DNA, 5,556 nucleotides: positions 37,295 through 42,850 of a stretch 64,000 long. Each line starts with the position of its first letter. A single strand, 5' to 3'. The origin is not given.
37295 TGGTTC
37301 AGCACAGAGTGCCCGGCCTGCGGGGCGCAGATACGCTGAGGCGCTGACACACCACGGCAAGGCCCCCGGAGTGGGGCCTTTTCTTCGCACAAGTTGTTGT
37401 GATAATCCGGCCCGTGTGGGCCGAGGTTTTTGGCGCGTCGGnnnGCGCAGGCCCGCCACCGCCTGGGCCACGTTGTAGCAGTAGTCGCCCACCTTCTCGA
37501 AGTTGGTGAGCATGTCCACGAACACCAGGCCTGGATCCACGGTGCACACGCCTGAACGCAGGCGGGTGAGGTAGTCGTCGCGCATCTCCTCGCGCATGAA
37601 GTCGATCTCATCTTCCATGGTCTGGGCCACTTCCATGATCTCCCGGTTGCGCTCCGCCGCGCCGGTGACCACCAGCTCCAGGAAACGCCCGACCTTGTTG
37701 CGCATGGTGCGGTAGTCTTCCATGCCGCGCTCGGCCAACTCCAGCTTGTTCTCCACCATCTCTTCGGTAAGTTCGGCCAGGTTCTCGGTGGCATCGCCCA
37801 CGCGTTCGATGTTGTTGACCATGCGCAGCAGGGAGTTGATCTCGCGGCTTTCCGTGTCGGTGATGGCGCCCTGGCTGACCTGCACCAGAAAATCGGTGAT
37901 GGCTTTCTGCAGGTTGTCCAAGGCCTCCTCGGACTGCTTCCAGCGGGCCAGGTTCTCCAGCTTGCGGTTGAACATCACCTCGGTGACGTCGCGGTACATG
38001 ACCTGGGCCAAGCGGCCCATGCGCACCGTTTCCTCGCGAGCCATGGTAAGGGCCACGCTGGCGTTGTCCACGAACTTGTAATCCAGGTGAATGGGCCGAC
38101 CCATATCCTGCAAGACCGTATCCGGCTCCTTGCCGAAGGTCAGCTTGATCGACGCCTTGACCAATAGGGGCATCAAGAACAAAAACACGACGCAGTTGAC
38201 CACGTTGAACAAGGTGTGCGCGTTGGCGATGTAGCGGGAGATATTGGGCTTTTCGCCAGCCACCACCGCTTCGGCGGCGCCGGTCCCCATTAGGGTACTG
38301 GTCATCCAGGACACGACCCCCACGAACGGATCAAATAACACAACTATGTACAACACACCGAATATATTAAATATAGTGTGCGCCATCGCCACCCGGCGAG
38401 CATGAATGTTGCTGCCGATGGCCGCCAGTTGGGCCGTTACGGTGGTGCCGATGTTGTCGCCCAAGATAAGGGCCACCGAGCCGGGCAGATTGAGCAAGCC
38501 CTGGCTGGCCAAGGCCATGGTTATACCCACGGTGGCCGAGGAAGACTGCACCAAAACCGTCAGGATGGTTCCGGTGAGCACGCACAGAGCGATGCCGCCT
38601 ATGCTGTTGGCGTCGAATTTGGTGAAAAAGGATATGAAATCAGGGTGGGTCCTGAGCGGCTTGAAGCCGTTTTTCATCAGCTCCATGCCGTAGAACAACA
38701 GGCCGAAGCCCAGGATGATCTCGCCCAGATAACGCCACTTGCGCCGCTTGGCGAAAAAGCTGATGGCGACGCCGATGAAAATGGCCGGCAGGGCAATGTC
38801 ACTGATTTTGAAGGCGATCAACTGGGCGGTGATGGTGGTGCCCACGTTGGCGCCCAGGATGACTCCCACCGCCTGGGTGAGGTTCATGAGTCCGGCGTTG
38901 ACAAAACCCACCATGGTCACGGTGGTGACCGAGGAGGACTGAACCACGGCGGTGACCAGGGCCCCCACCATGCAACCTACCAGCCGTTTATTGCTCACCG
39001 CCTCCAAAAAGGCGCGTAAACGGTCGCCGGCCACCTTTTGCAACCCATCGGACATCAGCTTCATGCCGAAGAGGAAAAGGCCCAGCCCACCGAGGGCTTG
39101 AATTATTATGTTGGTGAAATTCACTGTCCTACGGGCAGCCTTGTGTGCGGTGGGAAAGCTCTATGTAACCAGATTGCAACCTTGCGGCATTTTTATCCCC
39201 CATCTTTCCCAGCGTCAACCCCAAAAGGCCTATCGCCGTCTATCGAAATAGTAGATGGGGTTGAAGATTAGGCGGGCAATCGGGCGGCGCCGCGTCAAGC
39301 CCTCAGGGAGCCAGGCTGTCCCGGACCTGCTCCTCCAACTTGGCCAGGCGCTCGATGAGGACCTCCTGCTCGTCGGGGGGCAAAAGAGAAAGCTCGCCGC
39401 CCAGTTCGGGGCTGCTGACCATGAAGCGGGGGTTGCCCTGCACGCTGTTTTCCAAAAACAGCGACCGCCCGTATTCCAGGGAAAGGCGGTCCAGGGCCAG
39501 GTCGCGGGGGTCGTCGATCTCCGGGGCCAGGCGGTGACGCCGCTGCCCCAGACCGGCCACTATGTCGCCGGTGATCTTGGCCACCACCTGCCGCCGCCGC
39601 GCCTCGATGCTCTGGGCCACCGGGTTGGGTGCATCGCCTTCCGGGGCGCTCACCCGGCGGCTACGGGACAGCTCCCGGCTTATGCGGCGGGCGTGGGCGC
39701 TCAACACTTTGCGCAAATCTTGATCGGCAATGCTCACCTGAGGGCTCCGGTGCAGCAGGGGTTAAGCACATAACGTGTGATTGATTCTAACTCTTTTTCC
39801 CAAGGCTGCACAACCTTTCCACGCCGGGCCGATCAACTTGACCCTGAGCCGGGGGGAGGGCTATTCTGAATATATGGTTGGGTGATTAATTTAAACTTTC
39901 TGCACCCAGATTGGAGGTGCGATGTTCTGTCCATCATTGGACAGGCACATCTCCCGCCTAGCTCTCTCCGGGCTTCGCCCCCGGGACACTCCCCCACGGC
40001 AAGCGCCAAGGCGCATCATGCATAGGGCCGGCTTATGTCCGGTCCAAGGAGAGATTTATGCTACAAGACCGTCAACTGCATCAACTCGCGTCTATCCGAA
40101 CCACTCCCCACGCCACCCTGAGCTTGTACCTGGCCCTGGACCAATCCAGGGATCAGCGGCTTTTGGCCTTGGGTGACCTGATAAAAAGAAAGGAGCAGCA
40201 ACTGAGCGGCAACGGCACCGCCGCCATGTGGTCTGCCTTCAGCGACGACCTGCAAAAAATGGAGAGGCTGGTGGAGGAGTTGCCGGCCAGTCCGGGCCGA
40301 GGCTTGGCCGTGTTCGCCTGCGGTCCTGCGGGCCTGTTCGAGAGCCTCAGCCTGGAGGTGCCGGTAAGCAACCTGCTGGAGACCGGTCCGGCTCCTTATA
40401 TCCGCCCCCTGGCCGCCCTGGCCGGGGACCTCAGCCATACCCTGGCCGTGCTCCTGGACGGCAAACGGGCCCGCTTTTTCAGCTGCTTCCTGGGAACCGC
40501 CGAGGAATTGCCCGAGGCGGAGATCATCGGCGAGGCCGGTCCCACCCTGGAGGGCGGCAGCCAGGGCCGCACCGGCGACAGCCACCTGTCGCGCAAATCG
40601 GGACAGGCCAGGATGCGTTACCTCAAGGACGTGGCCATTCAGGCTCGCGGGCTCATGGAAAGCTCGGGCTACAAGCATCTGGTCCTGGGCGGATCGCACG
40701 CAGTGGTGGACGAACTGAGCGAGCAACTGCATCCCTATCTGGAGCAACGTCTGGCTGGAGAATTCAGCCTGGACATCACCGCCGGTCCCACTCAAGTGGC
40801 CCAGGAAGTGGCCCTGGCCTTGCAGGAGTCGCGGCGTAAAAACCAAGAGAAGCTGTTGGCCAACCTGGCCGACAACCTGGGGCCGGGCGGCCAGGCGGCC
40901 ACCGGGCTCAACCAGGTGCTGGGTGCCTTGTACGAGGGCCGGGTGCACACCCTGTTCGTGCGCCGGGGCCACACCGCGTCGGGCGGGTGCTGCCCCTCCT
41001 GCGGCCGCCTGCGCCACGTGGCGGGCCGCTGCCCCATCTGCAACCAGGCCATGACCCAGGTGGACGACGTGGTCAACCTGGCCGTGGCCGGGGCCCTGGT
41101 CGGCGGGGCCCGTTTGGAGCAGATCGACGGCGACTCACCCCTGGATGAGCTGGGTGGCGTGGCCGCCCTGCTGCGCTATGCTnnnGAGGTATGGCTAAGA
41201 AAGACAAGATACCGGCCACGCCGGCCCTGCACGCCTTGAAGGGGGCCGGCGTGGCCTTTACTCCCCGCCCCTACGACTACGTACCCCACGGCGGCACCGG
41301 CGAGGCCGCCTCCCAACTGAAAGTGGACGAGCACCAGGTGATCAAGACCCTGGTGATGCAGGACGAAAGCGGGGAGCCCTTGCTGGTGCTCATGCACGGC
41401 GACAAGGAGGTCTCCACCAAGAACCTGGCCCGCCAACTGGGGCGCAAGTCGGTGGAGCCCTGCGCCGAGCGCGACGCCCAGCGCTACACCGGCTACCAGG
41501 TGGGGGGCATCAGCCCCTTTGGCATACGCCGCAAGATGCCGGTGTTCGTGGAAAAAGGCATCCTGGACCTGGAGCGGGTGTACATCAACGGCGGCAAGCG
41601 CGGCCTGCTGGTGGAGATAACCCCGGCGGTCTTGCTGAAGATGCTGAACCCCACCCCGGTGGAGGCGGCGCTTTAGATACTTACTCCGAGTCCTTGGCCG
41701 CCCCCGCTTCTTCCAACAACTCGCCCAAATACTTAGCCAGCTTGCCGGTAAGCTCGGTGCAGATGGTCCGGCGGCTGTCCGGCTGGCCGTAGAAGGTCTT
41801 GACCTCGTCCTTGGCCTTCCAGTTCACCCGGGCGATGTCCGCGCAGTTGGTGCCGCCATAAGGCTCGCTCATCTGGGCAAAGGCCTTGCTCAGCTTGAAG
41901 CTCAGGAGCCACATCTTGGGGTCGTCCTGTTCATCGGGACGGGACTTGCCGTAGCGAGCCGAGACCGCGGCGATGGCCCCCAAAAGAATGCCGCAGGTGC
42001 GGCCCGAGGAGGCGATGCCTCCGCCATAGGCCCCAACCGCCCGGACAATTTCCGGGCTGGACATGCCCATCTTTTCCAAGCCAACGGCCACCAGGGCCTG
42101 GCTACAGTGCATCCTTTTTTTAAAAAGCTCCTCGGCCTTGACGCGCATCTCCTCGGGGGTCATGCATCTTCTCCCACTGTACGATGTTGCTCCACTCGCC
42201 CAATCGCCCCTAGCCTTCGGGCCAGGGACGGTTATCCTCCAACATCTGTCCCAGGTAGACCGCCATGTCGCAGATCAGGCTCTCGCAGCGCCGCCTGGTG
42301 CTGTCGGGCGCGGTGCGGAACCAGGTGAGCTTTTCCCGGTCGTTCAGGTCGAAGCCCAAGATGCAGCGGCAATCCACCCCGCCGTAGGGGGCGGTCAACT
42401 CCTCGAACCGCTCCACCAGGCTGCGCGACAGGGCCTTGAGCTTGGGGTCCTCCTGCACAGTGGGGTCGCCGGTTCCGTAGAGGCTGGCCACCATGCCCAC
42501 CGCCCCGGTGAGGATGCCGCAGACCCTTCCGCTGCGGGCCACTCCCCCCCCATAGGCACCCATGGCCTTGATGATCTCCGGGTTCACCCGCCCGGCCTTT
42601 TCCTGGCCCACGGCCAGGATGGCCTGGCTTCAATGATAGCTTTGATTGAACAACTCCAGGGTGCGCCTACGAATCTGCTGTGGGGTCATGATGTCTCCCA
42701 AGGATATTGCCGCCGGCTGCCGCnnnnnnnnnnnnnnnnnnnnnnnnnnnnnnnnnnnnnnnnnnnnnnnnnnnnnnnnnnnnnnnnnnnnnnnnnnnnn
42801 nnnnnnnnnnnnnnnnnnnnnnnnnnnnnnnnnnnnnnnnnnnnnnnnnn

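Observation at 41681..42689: Hidden selenoprotein in tandem with its cysteine paralog (C-GCAxxG-C-C family)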

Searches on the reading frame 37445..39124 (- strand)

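Call 23: search_protein_families(library=pfam, proteins=[window:37445-39124:-], max_evalue=0.001)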
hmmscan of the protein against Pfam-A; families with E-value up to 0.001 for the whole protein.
window:37445-39124:- (560 aa): 3 families
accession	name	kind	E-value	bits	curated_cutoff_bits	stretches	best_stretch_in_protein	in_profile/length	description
PF02690.20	Na_Pi_cotrans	-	8.3e-70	233.6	29.1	2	16-151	1-136/137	Na+/Pi-cotransporter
PF01895.24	PhoU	-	1.1e-23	83.8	23.5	2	367-452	2-88/89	PhoU domain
PF01865.21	PhoU_div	-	0.00019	21.3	24.4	0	437-556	92-208/214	Protein of unknown function DUF47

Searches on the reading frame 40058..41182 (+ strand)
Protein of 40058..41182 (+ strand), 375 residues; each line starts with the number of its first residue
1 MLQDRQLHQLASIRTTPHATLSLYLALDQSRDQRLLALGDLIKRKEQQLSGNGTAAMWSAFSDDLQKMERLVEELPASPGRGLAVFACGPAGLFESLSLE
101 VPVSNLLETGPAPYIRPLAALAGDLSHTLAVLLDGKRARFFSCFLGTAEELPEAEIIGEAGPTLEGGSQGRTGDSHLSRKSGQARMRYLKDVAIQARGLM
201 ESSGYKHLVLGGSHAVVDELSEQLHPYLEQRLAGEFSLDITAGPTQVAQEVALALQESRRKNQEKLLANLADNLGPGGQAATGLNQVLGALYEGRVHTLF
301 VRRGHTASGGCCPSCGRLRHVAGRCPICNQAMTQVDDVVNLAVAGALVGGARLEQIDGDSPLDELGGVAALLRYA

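Call 23: search_protein_families(library=pfam, proteins=[window:40058-41182:+], max_evalue=0.001)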
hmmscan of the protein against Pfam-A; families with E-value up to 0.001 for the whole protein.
window:40058-41182:+ (375 aa): 5 families
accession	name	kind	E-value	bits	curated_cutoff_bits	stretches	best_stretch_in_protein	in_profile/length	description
PF18854.6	baeRF_family10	-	3e-22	79.9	27.1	1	113-252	1-139/143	Bacterial archaeo-eukaryotic release factor family 10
PF18856.6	baeRF_family12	-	3.6e-07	31.3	27.7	1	128-245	2-131/138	Bacterial archaeo-eukaryotic release factor family 12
PF18845.6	baeRF_family3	-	0.00043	21.1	31.5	1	133-295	7-168/168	Bacterial archaeo-eukaryotic release factor family 3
PF10116.14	Host_attach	-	0.00054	21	26.7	0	158-245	42-131/138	Protein required for attachment to host cells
PF18844.6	baeRF_family2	-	0.00072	20.1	26.9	0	152-275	24-148/149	Bacterial archaeo-eukaryotic release factor family 2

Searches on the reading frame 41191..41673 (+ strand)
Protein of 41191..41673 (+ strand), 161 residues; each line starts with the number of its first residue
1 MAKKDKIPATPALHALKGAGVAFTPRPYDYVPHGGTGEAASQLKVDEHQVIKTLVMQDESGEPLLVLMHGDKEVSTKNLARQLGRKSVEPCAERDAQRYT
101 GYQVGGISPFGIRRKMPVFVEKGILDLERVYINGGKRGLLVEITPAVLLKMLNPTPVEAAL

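Call 23: search_protein_families(library=pfam, proteins=[window:41191-41673:+], max_evalue=0.001)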
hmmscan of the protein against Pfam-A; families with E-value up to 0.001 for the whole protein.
window:41191-41673:+ (161 aa): 1 family
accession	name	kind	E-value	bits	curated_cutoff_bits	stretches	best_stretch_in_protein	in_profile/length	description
PF04073.20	tRNA_edit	-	2.9e-31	108.5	25.5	1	38-150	9-122/123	Aminoacyl-tRNA editing domain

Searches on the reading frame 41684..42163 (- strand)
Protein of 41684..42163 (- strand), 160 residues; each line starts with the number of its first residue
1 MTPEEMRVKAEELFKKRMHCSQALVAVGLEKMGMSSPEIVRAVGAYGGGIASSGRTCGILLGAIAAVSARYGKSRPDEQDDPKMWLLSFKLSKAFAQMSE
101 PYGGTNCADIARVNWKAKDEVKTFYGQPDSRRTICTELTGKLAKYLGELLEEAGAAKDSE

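Call 7: search_protein_families(library=ncbifam, proteins=[window:41684-42163:-], max_evalue=0.01)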
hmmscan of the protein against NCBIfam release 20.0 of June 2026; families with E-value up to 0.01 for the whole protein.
seq(160 aa): 3 families
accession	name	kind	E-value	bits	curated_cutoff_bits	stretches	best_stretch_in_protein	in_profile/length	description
NF045669.1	DVU1555_fam_CGA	exception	1.1e-23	83.5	103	1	9-154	5-140/140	DVU_1555 family C-GCAxxG-C-C protein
TIGR01909.1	C_GCAxxG_C_C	subfamily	1.3e-10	41.4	47.4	1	19-121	2-92/120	C-GCAxxG-C-C family (seleno)protein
NF045501.1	HUGP_GUXX-star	exception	1.5e-06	27.9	325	1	4-125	8-131/236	HUGP/GUXX-star fusion selenoprotein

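Call 8: search_protein_families(library=pfam, proteins=[window:41684-42163:-], max_evalue=0.01)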
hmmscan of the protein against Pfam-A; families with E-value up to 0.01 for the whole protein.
seq(160 aa): 1 family
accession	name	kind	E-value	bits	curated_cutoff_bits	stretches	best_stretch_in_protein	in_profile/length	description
PF09719.15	C_GCAxxG_C_C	-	1.2e-19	71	27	1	18-148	1-117/118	Putative redox-active protein (C_GCAxxG_C_C)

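Call 64: predict_structure(alignment_id=A4)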
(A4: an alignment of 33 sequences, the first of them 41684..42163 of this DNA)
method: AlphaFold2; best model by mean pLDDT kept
length: 160 residues; sequences in the alignment: 33
mean_pLDDT: 89.7   pTM: 0.87
mean pLDDT of the five models: 89.7, 89.0, 87.8, 87.6, 86.4
residues with pLDDT >= 90: 107; 70-90: 44; 50-70: 6; < 50: 3
segments of 3 or more residues with pLDDT < 50: 158-160
pLDDT, mean of each block of 10 residues (from residue 1): 98 93 96 92 84 85 94 84 93 97 93 90 79 92 98 67
secondary structure, 60 per line:
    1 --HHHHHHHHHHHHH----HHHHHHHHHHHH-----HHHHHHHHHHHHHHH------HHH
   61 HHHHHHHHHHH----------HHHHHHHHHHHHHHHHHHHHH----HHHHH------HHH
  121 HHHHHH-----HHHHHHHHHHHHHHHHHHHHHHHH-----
elements in order: H3-15 H20-31 H37-51 H58-71 H82-102 H107-111 H118-126 H132-155

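Call 67: fold_search(model_id=the predicted structure, library=pdb)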
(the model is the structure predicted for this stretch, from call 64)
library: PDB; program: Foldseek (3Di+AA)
matches with E <= 10: 70; with E <= 0.001: 0
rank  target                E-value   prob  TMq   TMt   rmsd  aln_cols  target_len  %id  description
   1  1tlq                  7.7e-01  0.13  0.24  0.24  16.8       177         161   15  Crystal structure of protein ypjQ from Bacillus subtilis, Pfam DUF64 (released 2004-06-22)
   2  9oik_A                1.5e+00  0.07  0.20  0.16  16.5       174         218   13  Structure of S. Typhimurium 14028 Gifsy-1 prophage HepS bound to bacteriophage lambda J Tail Tip (released 2026-01-28)
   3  4qve_A                2.2e+00  0.07  0.21  0.23  15.4       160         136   13  Crystal structure of Bcl-xL in complex with BID BH3 domain (released 2015-06-10)
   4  9y02_A                2.4e+00  0.04  0.20  0.17  14.3       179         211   11  QatB-QatC complex in qatABCD anti-phage defense with ATP (released 2025-10-01)
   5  4nqf_A                2.7e+00  0.13  0.33  0.36  11.7       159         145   14  Crystal structure of HEPN domain protein (released 2014-03-26)
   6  6uh3_B                2.8e+00  0.10  0.29  0.21   9.1       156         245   10  Crystal structure of bacterial heliorhodopsin 48C12 (released 2019-12-04)
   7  7xxh_R                3.3e+00  0.11  0.21  0.13  10.2        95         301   17  Cryo-EM structure of the purinergic receptor P2Y1R in complex with 2MeSADP and G11 (released 2023-06-07)
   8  6uh3_A                3.4e+00  0.09  0.31  0.22   9.0       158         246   11  Crystal structure of bacterial heliorhodopsin 48C12 (released 2019-12-04)
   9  5jy0_A                3.4e+00  0.05  0.27  0.09  21.2       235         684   14  Crystal structure of Porphyromonas endodontalis DPP11 in complex with substrate (released 2017-06-14)
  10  6qs4_A                3.6e+00  0.06  0.19  0.07  15.2        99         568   16  Two-Step Activation Mechanism of the ClpB Disaggregase for Sequential Substrate Threading by the Main ATPase Motor. (released 2019-07-03)
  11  6w6g_B                3.6e+00  0.05  0.19  0.07  19.9       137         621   18  The Mycobacterium tuberculosis ClpB disaggregase hexamer structure in conformation I in the presence of DnaK chaperone (released 2021-03-17)
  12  1qvr_A                3.8e+00  0.04  0.18  0.05  18.5       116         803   20  Crystal Structure Analysis of ClpB (released 2003-10-21)
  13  9jcq_D                4.0e+00  0.08  0.24  0.15   9.5       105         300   19  Cryo-EM structure of the proton-sensing GPCR (GPR4)-Gs protein complex at pH 7.4 (released 2025-07-09)
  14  7xge_G                4.0e+00  0.06  0.26  0.26  13.9       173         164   12  Crystal structure of MCL-1 in complex with computationally designed inhibitor protein (released 2022-07-20)
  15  4xdj_C                4.0e+00  0.04  0.20  0.17  14.0       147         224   16  Crystal structure of human two pore domain potassium ion channel TREK2 (K2P10.1) in an alternate conformation (FORM 2) (released 2015-03-18)
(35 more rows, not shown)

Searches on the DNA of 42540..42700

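Call 80: search_rna_families(source=window, start=42540, end=42700, threshold=evalue, max_evalue=10)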
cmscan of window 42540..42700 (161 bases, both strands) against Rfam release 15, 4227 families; matches with E-value up to 10: 5.
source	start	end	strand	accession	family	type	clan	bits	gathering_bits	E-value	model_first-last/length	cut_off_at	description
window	42601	42667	-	RF01554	TB9Cs2H1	Gene; snRNA; snoRNA; HACA-box;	-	14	45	2.6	1-68/68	no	Trypanosomatid snoRNA TB9Cs2H1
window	42567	42631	+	RF01782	ASpks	Gene; antisense;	-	13.7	52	2.4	1-75/75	no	ASpks TB sRNA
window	42573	42631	-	RF02803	PyrR205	Gene; snRNA; snoRNA; HACA-box;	-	13.3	35.6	1.3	1-61/61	no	Pyrobaculum sRNA 205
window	42563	42616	+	RF01172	sn2343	Gene; snRNA; snoRNA; CD-box;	-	13.2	60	1.8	1-78/78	no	Small nucleolar RNA sn2343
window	42595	42624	+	RF03849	MIR1219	Gene; miRNA;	-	12.4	79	7.3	1-82/82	no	MIR1219 microRNA precursor family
